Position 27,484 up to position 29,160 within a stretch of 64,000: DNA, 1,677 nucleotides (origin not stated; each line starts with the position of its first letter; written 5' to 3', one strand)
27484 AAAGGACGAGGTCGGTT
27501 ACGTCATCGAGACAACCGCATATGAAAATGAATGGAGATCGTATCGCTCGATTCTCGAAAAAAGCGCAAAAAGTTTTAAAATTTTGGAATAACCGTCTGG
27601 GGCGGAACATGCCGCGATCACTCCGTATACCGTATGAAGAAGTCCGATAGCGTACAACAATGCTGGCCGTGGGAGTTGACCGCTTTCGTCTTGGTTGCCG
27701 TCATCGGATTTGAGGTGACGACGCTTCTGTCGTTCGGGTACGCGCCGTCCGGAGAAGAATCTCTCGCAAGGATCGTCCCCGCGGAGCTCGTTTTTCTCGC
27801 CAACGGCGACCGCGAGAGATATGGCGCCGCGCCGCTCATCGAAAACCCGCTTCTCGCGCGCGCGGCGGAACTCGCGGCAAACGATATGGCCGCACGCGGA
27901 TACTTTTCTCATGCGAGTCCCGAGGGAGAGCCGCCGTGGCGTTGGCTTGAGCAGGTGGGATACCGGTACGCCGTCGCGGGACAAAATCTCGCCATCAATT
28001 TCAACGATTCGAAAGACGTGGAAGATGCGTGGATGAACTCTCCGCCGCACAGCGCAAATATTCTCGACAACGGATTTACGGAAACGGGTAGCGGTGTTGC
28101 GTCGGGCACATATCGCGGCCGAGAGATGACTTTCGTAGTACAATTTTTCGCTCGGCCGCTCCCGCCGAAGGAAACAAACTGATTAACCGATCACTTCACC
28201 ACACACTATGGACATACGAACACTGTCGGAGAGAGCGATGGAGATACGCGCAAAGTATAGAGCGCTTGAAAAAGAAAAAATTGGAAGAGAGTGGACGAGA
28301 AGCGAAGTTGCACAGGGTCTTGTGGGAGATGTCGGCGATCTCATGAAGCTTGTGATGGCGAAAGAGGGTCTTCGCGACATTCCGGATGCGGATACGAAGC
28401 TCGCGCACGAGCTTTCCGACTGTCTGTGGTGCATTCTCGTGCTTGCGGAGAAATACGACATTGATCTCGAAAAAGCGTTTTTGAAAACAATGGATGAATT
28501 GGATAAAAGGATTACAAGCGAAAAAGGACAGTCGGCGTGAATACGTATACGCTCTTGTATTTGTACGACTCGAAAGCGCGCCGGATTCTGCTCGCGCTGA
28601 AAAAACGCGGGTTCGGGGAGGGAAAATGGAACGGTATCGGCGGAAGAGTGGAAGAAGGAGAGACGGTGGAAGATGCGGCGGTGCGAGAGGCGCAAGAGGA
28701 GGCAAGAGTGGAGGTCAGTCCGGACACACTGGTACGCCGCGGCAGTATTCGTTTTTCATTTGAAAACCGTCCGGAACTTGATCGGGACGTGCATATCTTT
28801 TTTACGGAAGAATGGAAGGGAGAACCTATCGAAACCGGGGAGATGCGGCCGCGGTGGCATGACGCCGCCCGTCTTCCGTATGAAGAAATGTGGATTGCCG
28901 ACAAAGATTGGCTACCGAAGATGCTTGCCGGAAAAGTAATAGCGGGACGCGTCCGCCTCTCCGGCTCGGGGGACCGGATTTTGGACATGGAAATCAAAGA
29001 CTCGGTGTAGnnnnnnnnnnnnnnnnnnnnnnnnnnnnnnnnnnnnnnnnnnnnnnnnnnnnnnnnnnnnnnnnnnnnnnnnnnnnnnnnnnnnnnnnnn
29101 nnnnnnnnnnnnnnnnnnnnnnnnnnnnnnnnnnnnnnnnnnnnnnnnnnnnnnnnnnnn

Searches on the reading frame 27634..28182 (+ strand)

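Call 80: search_protein_families(library=pfam, proteins=[window:27634-28182:+], max_evalue=0.001)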
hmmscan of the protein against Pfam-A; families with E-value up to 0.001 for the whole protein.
window:27634-28182:+ (182 aa): 1 family
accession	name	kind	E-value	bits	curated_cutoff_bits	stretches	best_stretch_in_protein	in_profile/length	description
PF00188.32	CAP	-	4.6e-15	56.9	21.1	1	57-170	5-115/117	Cysteine-rich secretory protein family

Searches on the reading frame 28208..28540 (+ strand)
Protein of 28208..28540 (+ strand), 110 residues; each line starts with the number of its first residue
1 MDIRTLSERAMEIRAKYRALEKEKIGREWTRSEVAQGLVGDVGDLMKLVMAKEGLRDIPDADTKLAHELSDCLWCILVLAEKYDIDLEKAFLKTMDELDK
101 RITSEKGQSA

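Call 89: search_protein_families(library=pfam, proteins=[window:28208-28540:+], max_evalue=0.001)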
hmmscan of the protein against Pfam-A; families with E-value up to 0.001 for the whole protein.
window:28208-28540:+ (110 aa): 1 family
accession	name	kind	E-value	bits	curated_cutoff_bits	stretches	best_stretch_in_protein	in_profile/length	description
PF03819.22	MazG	-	4.5e-05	24.1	22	1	39-101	11-69/74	MazG nucleotide pyrophosphohydrolase domain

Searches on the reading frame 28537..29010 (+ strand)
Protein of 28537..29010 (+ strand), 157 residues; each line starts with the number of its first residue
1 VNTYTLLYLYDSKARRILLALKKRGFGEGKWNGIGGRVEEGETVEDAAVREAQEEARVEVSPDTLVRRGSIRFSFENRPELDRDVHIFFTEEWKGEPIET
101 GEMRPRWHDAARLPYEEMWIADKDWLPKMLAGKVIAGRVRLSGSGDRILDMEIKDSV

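Call 89: search_protein_families(library=pfam, proteins=[window:28537-29010:+], max_evalue=0.001)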
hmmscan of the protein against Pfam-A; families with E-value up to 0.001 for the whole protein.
window:28537-29010:+ (157 aa): 1 family
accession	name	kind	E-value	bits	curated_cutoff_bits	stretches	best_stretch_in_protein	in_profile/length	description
PF00293.34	NUDIX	-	5.8e-17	62.4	21.1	1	7-128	8-133/134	NUDIX domain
